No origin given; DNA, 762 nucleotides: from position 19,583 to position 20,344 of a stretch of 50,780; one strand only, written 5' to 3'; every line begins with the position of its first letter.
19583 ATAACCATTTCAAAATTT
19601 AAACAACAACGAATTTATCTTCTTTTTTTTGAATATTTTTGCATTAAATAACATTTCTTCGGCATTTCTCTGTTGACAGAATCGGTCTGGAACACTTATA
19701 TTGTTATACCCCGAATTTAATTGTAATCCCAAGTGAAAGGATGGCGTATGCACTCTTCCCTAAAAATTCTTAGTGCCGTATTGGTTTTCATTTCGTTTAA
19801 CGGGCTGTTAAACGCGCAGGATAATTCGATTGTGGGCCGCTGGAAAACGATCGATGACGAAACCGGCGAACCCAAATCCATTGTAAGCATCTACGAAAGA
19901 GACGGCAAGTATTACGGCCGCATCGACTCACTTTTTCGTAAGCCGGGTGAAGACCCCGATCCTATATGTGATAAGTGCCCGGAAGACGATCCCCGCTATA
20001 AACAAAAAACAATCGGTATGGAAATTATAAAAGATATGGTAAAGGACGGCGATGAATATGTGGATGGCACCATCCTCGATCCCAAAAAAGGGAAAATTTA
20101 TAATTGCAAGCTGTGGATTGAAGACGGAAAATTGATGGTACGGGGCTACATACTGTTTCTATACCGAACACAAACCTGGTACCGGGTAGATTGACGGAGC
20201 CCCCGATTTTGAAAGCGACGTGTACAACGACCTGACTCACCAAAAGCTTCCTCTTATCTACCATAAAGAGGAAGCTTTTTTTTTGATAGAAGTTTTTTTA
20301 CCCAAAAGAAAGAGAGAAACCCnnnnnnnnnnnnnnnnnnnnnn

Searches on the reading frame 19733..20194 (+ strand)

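Call 96: search_protein_families(library=pfam, proteins=[window:19733-20194:+], max_evalue=0.00001)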
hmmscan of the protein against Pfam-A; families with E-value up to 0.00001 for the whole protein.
window:19733-20194:+ (153 aa): 1 family
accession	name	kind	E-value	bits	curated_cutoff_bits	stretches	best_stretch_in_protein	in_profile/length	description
PF09917.15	DUF2147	-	1.5e-29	103.3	27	1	35-151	1-112/112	Uncharacterized protein conserved in bacteria (DUF2147)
